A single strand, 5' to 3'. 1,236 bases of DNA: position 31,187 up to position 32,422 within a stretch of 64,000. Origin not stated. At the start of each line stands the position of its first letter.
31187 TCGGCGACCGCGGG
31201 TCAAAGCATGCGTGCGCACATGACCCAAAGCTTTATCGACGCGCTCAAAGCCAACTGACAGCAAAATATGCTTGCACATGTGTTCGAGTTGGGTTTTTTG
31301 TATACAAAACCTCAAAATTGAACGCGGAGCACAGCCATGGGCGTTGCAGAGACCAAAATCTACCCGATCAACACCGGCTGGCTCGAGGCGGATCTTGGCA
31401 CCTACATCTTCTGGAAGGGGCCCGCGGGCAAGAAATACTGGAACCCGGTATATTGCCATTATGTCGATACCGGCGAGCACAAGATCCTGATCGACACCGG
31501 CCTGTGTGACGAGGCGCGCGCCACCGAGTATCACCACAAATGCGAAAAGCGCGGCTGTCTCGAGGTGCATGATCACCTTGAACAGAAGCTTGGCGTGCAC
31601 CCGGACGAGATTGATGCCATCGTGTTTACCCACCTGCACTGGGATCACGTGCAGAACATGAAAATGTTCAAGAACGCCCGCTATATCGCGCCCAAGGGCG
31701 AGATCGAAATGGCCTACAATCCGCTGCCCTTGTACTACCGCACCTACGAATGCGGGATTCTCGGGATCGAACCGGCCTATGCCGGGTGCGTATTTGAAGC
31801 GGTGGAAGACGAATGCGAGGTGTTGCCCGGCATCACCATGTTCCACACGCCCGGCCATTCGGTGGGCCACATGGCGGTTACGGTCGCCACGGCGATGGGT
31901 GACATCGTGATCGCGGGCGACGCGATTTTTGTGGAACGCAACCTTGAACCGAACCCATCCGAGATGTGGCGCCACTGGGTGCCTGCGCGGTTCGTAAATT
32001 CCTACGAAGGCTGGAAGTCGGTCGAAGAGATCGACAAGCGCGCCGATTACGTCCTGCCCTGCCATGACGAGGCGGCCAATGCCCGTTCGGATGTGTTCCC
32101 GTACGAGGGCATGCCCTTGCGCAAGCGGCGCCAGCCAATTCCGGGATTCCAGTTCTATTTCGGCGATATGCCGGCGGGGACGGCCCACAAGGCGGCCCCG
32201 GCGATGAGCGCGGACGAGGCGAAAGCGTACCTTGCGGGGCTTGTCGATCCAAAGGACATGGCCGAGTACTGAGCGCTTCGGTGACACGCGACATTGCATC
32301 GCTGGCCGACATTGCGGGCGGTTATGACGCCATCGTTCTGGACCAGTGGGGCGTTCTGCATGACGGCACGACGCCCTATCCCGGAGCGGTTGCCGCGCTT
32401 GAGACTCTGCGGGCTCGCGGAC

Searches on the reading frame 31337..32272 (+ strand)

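Call 28: search_protein_families(library=pfam, proteins=[window:31337-32272:+])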
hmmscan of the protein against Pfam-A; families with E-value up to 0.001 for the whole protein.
window:31337-32272:+ (311 aa): 2 families
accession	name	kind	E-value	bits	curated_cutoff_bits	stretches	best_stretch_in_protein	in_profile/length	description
PF00753.33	Lactamase_B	-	1.1e-20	74.9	22.7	1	35-243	3-196/196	Metallo-beta-lactamase superfamily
PF12706.13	Lactamase_B_2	-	3.1e-05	24.1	27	1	86-121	25-65/200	Beta-lactamase superfamily domain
